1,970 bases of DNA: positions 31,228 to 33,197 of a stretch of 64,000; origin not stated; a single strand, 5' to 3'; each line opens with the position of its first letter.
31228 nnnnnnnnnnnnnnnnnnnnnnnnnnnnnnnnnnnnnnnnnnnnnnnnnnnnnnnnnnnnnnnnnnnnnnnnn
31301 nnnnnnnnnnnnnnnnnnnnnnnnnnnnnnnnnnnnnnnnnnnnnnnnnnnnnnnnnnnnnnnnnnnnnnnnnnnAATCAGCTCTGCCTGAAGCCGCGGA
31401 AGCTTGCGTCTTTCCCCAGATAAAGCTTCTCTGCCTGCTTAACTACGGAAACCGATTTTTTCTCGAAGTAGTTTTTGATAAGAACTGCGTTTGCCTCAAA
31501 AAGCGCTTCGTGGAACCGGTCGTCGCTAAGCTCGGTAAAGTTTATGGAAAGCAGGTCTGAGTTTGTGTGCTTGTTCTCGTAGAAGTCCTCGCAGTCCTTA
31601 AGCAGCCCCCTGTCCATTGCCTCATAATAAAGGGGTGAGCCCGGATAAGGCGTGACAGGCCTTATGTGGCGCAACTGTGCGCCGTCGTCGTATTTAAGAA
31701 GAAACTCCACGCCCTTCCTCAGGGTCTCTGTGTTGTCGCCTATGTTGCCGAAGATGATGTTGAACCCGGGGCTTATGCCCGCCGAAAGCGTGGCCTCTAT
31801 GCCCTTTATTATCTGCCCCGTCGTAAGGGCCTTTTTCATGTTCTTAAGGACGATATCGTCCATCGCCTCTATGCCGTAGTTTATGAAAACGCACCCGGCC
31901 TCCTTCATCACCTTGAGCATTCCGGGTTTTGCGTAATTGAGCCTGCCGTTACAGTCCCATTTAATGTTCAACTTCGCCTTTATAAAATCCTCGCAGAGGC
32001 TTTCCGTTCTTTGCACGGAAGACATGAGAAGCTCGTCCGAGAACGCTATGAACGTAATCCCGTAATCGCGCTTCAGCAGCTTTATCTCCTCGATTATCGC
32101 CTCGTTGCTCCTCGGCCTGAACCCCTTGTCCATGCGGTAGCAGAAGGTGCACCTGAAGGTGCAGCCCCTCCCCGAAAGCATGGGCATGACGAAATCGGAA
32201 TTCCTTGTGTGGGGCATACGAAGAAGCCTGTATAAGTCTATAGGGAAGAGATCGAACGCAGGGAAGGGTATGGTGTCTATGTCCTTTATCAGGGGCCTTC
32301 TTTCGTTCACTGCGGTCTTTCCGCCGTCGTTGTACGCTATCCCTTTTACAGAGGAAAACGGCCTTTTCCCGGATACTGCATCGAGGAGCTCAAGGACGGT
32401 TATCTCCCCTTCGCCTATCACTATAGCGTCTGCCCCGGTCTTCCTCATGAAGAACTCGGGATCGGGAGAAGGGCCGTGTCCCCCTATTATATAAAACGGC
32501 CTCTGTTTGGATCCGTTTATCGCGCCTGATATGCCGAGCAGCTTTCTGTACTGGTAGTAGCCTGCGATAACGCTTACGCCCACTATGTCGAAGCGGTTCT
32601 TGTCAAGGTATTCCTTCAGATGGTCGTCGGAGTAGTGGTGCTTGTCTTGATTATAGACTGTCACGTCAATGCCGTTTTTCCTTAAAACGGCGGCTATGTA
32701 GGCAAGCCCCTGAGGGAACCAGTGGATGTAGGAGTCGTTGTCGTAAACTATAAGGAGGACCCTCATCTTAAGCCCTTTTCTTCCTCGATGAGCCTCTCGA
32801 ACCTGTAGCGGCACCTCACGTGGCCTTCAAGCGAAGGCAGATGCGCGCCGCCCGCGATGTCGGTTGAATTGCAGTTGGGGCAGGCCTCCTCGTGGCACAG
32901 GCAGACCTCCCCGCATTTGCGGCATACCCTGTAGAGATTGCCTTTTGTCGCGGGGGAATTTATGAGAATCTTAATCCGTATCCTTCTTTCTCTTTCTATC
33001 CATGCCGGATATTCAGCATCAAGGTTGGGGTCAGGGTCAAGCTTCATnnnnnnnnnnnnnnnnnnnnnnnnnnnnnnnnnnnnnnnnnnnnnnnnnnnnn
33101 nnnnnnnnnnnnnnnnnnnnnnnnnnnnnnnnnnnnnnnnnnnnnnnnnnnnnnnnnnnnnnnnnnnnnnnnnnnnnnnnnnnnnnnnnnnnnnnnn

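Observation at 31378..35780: Second B12 radical SAM + coupled Zn-ribbon mini-protein + WbuX/HisH/HisF-like acetamidino trio at the tail of the leg operon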

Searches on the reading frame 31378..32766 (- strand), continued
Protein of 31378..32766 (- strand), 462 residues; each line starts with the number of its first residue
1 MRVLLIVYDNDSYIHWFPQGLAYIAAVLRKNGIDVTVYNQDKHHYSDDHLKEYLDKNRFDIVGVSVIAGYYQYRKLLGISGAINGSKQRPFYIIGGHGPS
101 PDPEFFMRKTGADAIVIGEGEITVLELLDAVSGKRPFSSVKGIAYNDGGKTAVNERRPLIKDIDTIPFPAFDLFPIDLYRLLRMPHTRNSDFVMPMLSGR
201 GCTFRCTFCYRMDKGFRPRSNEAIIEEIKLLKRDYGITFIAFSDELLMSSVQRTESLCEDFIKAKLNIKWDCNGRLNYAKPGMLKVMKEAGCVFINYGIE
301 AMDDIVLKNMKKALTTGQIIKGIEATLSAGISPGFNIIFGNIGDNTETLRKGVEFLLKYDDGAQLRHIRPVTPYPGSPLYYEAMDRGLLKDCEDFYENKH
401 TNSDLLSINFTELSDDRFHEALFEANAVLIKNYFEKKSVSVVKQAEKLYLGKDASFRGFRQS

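Call 57: get_annotated_region(hit=H1, flank=9000)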
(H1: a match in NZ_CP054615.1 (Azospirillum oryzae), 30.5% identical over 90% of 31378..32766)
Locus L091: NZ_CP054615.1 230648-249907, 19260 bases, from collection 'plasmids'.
description: Azospirillum oryzae strain KACC 14407 plasmid unnamed1, complete sequence
organism: Azospirillum oryzae (NCBI taxid 286727)
taxonomy: Bacteria; Pseudomonadota; Alphaproteobacteria; Rhodospirillales; Azospirillaceae; Azospirillum; Azospirillum oryzae
host: -; source: cell culture,soil; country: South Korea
typing (MOB-suite, as given by PLSDB): non-mobilizable; replicon rep_cluster_1806
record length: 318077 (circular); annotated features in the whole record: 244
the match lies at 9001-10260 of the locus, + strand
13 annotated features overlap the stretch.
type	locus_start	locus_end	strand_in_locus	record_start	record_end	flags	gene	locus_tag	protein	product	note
CDS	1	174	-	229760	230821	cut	-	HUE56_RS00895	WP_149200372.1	radical SAM protein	-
CDS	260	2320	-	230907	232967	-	-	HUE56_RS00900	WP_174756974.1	radical SAM protein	-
CDS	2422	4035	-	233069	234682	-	-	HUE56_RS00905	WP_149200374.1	hypothetical protein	-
CDS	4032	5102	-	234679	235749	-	-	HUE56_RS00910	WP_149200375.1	GNAT family N-acetyltransferase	-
CDS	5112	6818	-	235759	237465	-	-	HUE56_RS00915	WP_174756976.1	carbamoyltransferase C-terminal domain-containing protein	-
CDS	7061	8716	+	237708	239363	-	-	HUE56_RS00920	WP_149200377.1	hypothetical protein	-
CDS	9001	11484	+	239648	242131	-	-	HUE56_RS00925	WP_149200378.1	radical SAM protein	-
CDS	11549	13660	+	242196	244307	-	-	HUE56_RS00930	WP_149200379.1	hypothetical protein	-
CDS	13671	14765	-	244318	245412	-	-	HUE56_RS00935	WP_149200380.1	ketoacyl-ACP synthase III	-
CDS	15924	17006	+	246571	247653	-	-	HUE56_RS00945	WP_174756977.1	class I SAM-dependent methyltransferase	-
CDS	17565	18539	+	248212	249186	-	-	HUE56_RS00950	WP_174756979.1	RNA-guided endonuclease TnpB family protein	-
CDS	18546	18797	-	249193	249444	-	-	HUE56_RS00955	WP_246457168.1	hypothetical protein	-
CDS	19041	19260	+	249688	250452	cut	-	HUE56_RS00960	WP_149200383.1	SDR family NAD(P)-dependent oxidoreductase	-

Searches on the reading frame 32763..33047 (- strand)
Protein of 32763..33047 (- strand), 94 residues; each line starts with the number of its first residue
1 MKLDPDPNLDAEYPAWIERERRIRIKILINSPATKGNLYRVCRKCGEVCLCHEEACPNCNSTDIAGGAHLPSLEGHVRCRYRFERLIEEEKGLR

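Call 5: search_protein_families(library=pfam, proteins=[window:32763-33047:-], max_evalue=0.01)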
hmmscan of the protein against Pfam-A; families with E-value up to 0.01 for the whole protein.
window:32763-33047:- (94 aa): 1 family
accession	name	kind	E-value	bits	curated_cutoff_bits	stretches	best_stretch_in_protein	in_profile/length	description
PF18551.6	TackOD1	-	0.00071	19.6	32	1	39-67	74-102/188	Thaumarchaeal output domain 1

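Call 6: search_protein_families(library=ncbifam, proteins=[window:32763-33047:-], max_evalue=0.01)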
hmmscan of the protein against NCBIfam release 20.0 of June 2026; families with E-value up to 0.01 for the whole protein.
window:32763-33047:- (94 aa): 0 families

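Call 8: find_homologous_proteins(query=window:32763-33047:-, max_evalue=0.01)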
Query window:32763-33047:- (94 aa): 10 proteins with E <= 0.01 among 10 candidates.
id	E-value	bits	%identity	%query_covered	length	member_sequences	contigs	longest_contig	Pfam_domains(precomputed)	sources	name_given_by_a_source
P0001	3.7e-51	189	89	100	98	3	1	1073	-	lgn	-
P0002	3.7e-20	89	47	87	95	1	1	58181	-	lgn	-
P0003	1.4e-19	88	53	81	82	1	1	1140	-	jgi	jgi:hypothetical protein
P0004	2.2e-19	87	54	81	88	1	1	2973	-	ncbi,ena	-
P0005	7.7e-19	85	51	81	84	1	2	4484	-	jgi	jgi:rubrerythrin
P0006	1.3e-18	84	56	81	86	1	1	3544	-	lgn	-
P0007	4.8e-17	79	47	85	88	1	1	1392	-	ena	-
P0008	7.8e-17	79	46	86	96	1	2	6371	-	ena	-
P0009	1.4e-13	68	48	79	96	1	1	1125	-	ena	-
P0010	1.5e-11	62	58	55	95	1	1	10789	-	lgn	-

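Call 28: find_encoding_contigs(protein=P0002, flank=8000, max_places=2)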
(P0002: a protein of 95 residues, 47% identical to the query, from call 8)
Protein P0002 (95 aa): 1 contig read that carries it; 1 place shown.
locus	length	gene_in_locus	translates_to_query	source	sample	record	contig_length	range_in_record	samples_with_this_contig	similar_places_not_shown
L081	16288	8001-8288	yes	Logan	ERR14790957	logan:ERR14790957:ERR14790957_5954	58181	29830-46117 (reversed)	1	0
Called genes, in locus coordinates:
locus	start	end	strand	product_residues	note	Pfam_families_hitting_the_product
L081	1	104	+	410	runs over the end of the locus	PF01041:DegT_DnrJ_EryC1, PF01212:Beta_elim_lyase (weak), PF00155:Aminotran_1_2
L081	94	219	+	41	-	-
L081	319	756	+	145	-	-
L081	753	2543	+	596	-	-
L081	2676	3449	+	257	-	PF00106:adh_short, PF13561:adh_short_C2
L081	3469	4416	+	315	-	PF01408:GFO_IDH_MocA, PF02894:GFO_IDH_MocA_C, PF22725:GFO_IDH_MocA_C3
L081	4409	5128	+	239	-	PF02348:CTP_transf_3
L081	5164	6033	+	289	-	PF00977:His_biosynth, PF02581:TMP-TENI (faint), PF03060:NMO (faint)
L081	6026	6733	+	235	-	PF07685:GATase_3 (weak), PF00117:GATase, PF01174:SNO (faint)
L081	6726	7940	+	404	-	-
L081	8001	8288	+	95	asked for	-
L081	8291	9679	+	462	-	PF02310:B12-binding, PF04055:Radical_SAM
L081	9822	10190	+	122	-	PF14602:Hexapep_2 (faint), PF00132:Hexapep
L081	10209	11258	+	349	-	PF01073:3Beta_HSD, PF01370:Epimerase, PF02719:Polysacc_synt_2, PF04321:RmlD_sub_bind, PF05368:NmrA (weak), PF16363:GDP_Man_Dehyd, PF07993:NAD_binding_4 (weak), PF13460:NAD_binding_10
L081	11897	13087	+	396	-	-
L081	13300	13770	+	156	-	PF01909:NTP_transf_2, PF18765:Polbeta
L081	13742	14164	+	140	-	PF01934:HepT-like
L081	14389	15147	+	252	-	PF03328:HpcH_HpaI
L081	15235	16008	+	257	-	PF02348:CTP_transf_3, PF12804:NTP_transf_3 (faint)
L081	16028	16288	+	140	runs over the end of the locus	PF05050:Methyltransf_21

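Call 29: find_encoding_contigs(protein=P0010, flank=8000, max_places=2)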
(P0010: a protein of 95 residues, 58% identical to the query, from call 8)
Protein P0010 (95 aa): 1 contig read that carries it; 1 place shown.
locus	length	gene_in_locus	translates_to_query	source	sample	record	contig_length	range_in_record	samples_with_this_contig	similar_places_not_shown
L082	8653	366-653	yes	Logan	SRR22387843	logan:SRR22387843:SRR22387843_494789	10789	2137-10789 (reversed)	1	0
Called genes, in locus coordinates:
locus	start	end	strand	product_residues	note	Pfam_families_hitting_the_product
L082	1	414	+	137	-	?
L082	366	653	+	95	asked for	-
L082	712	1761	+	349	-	PF03102:NeuB, PF08666:SAF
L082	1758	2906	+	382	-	PF02350:Epimerase_2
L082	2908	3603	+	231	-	PF02811:PHP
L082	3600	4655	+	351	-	PF21360:PylC-like_N, PF02655:ATP-grasp_3, PF15632:ATPgrasp_Ter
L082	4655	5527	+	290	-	PF01370:Epimerase, PF04321:RmlD_sub_bind, PF01073:3Beta_HSD, PF02719:Polysacc_synt_2, PF07993:NAD_binding_4, PF16363:GDP_Man_Dehyd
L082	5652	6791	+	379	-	PF01041:DegT_DnrJ_EryC1, PF01212:Beta_elim_lyase (weak)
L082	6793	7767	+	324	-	PF01073:3Beta_HSD, PF01370:Epimerase, PF02719:Polysacc_synt_2, PF04321:RmlD_sub_bind, PF05368:NmrA (weak), PF16363:GDP_Man_Dehyd, PF13460:NAD_binding_10, PF07993:NAD_binding_4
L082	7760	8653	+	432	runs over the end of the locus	PF01210:NAD_Gly3P_dh_N (faint), PF03446:NAD_binding_2, PF03721:UDPG_MGDP_dh_N, PF00984:UDPG_MGDP_dh, PF03720:UDPG_MGDP_dh_C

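Call 30: find_encoding_contigs(protein=P0008, flank=8000, max_places=2)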
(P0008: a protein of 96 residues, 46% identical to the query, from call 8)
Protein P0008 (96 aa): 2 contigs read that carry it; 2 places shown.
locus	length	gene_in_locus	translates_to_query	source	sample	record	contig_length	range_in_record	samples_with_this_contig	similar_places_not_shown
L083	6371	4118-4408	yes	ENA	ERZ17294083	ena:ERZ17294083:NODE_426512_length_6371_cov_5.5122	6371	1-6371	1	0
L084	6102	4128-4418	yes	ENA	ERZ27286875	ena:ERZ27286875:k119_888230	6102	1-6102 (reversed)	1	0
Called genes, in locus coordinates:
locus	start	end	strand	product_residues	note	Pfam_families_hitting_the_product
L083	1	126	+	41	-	?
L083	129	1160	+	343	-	PF03102:NeuB, PF08666:SAF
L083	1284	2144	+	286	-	PF00977:His_biosynth, PF05690:ThiG (faint), PF01207:Dus (faint), PF03060:NMO (faint)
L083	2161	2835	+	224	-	PF07685:GATase_3, PF00117:GATase, PF01174:SNO (weak)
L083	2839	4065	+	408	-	-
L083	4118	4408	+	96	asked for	-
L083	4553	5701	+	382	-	PF02350:Epimerase_2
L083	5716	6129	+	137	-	PF25087:GMPPB_C (faint), PF14602:Hexapep_2 (faint), PF00132:Hexapep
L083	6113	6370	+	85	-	?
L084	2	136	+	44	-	?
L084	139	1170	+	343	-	PF03102:NeuB, PF08666:SAF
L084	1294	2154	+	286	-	PF00977:His_biosynth, PF05690:ThiG (faint), PF01207:Dus (faint), PF03060:NMO (faint)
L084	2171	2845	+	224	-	PF07685:GATase_3, PF00117:GATase, PF01174:SNO (weak)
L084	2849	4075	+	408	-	-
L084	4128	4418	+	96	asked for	-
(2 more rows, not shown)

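Call 35: find_encoding_contigs(protein=P0005, flank=5000, max_places=2)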
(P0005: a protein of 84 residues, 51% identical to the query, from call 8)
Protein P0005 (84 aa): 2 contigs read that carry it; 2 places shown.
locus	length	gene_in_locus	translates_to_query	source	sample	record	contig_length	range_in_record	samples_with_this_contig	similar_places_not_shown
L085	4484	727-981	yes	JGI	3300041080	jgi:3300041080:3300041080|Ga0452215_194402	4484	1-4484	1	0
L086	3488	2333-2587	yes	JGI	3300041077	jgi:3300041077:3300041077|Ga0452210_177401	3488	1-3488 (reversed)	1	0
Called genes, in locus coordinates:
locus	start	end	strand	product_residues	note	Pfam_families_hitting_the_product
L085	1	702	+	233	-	?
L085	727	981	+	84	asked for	-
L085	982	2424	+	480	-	PF02310:B12-binding, PF19864:Radical_SAM_N2 (weak), PF04055:Radical_SAM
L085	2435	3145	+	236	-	PF02348:CTP_transf_3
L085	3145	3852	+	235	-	PF03102:NeuB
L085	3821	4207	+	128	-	PF03102:NeuB, PF08666:SAF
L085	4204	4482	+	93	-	?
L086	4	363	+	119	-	PF00977:His_biosynth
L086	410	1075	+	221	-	PF00117:GATase, PF01174:SNO (faint), PF07685:GATase_3 (weak)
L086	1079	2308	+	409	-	-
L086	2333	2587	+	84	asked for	-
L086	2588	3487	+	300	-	?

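Call 36: find_encoding_contigs(protein=P0006, flank=5000, max_places=2)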
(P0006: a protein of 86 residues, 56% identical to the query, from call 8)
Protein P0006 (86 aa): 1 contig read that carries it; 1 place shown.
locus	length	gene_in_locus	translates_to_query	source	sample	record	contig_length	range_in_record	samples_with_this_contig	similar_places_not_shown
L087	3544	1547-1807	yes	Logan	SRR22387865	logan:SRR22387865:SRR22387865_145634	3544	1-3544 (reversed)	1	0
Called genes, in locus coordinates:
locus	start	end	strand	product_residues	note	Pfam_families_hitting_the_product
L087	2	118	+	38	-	?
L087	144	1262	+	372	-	-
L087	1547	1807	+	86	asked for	-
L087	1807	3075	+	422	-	PF02350:Epimerase_2 (weak)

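Call 37: find_encoding_contigs(protein=P0004, flank=5000, max_places=2)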
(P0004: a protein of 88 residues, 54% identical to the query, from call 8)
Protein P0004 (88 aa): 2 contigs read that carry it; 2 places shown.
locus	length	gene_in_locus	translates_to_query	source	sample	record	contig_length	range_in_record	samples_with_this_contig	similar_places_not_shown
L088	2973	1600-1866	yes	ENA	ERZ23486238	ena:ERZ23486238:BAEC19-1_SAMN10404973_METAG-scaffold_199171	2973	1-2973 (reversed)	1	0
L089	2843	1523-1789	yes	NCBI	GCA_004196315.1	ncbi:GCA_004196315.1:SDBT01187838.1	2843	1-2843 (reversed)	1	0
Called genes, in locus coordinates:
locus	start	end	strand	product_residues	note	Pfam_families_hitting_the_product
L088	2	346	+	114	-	?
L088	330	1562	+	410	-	-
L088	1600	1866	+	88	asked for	-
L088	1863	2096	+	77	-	PF00571:CBS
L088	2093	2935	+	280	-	PF00483:NTP_transferase, PF12804:NTP_transf_3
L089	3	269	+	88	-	?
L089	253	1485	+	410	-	-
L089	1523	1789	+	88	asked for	-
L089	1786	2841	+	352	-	?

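Call 40: search_protein_representatives(alignment_id=A1)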
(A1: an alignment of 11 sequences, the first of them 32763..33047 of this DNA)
Query: 11 sequences, 89 profile positions. Proteins with E-value up to 0.001 (for the whole library): 37; up to 1e-10: 28; up to 1e-30: 2. The best 37 are listed.
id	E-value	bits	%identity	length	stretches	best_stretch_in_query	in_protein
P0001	3.0e-31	123.2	-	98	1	3-88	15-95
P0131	5.2e-31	122.4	-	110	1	3-87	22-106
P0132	2.7e-30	120.1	-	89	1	3-88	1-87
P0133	2.0e-28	114.1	-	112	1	2-85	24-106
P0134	7.6e-27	109.0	-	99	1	4-84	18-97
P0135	7.0e-26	106.0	-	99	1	3-87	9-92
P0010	7.8e-26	105.8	-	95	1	3-73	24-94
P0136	1.0e-25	105.4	-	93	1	3-84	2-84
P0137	5.8e-25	103.0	-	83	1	3-83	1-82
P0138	1.6e-24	101.6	-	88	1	3-88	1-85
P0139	2.8e-24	100.8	-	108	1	3-80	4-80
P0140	4.6e-24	100.1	-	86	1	3-65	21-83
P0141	7.0e-24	99.5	-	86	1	3-87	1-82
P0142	1.6e-23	98.4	-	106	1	3-85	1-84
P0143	5.9e-23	96.6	-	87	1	3-84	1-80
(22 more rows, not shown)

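Call 47: search_protein_families(library=pfam, proteins=[L085:982-2424:+], max_evalue=0.001)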
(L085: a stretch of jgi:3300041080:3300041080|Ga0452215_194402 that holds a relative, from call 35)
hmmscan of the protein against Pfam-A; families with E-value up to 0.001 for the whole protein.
L085:982-2424:+ (480 aa): 3 families
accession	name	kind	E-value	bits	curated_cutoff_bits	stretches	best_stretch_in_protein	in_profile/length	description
PF04055.27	Radical_SAM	-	2.5e-24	86.8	29.5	1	195-352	1-165/166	Radical SAM superfamily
PF02310.24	B12-binding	-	3.2e-19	69.4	32.1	1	22-129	13-120/121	B12 binding domain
PF19864.5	Radical_SAM_N2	-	2.3e-06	27.6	29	1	87-138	81-130/151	Radical SAM proteins, N-terminal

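Call 48: predict_structure(alignment_id=A1)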
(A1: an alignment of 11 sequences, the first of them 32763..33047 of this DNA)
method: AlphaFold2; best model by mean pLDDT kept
length: 94 residues; sequences in the alignment: 11
mean_pLDDT: 80.1   pTM: 0.69
mean pLDDT of the five models: 80.1, 80.0, 79.4, 77.8, 76.4
residues with pLDDT >= 90: 19; 70-90: 59; 50-70: 12; < 50: 4
segments of 3 or more residues with pLDDT < 50: 1-4
pLDDT, mean of each block of 10 residues (from residue 1): 51 77 88 79 91 88 86 86 80 67
secondary structure, 60 per line:
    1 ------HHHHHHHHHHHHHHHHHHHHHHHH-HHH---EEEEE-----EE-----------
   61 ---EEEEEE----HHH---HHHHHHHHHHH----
elements in order: H7-30 E38-42 E64-69 H80-90

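Call 52: fold_search(model_id=the predicted structure, library=pdb)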
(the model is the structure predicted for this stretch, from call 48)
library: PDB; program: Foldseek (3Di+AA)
matches with E <= 10: 147; with E <= 0.001: 0
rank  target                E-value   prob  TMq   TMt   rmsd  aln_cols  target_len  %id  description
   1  6htj_B                9.3e-02  0.77  0.29  0.24   6.9        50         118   26  Crystal structure of the translation recovery factor Trf from Sulfolobus solfataricus (released 2019-10-16)
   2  6htj_A                9.9e-02  0.77  0.29  0.23   7.0        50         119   26  Crystal structure of the translation recovery factor Trf from Sulfolobus solfataricus (released 2019-10-16)
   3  9e6q_Ag               1.3e-01  0.89  0.32  0.56   5.6        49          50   22  Cryo-EM structure of the Pyrobaculum calidifontis 50S ribosomal subunit in complex with Dri (released 2024-11-20)
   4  2ayj_MODEL_1_A        1.6e-01  0.84  0.33  0.52   5.0        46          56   28  Solution structure of 50S ribosomal protein L40e from Sulfolobus solfataricus (released 2006-08-22)
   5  6skf_Bj               2.4e-01  0.84  0.34  0.63   5.0        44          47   20  Cryo-EM Structure of T. kodakarensis 70S ribosome (released 2020-07-29)
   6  7pwg_m                2.6e-01  0.89  0.34  0.59   3.7        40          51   20  Cryo-EM structure of large subunit of Giardia lamblia ribosome at 2.7 A resolution (released 2022-04-20)
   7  7olc_Lm               2.7e-01  0.63  0.33  0.56   5.7        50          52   18  Thermophilic eukaryotic 80S ribosome at idle POST state (released 2022-01-26)
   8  7qep_P0               3.1e-01  0.87  0.33  0.60   2.8        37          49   27  Cryo-EM structure of the ribosome from Encephalitozoon cuniculi (released 2022-02-09)
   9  8fru_m                3.1e-01  0.77  0.34  0.59   4.7        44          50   20  60S subunit of the Giardia lamblia 80S ribosome (released 2024-01-31)
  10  5m3k_B                3.4e-01  0.82  0.27  0.18   1.9        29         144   24  A multi-component acyltransferase PhlABC from Pseudomonas protegens (released 2017-12-20)
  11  5m3k_E                3.4e-01  0.82  0.27  0.18   1.9        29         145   24  A multi-component acyltransferase PhlABC from Pseudomonas protegens (released 2017-12-20)
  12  8p8m_RO               3.6e-01  0.54  0.32  0.56   6.6        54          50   15  Yeast 60S ribosomal subunit, RPL39 deletion (released 2024-06-12)
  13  8hku_L40E             3.9e-01  0.80  0.31  0.51   5.3        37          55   27  Cryo-EM Structures and Translocation Mechanism of Crenarchaeota Ribosome (released 2023-08-16)
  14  9myr_B                3.9e-01  0.80  0.28  0.19   1.7        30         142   20  Sal-Shy(DUF35) aldolase from Comamonas testosteroni (released 2025-10-08)
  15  9qf4_Bg               4.4e-01  0.66  0.33  0.61   4.9        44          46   20  Structure of P. furiosus 70S ribosome grown at 95 degC (released 2025-11-05)
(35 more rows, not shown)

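Call 61: find_related_loci(query=A1, collection=metagenome_contigs, flank=7000)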
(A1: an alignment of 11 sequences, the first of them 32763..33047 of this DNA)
Query A1 (94 aa) in metagenome_contigs; peptide patterns used: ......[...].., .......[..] (x = any residue, [..] = any of these).
205 stretches matched a pattern; 20 encode a relative of the query (tblastn E <= 1e-3); 20 distinct loci.
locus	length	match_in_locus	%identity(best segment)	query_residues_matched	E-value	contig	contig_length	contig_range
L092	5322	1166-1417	54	10-88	1e-24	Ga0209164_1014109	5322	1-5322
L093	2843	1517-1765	52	9-87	4e-23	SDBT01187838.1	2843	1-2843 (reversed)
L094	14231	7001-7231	56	12-86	1e-22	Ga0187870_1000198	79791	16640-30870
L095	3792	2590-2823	54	13-86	7e-22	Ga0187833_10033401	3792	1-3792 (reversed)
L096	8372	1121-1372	50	5-86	9e-22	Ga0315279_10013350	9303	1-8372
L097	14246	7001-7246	46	10-89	8e-21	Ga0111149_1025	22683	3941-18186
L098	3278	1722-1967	46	10-89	8e-21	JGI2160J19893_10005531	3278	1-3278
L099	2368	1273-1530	45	13-92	3e-20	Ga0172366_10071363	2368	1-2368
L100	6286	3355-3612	45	13-92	3e-20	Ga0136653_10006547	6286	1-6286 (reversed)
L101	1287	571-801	51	13-83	4e-20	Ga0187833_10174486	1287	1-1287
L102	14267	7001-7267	45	4-86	8e-19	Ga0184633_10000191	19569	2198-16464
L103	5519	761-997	47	12-86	1e-18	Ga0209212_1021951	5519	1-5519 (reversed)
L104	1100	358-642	41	1-90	2e-18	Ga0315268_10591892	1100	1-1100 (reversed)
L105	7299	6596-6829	49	13-86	2e-18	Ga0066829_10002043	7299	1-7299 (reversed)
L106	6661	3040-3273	49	13-86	2e-18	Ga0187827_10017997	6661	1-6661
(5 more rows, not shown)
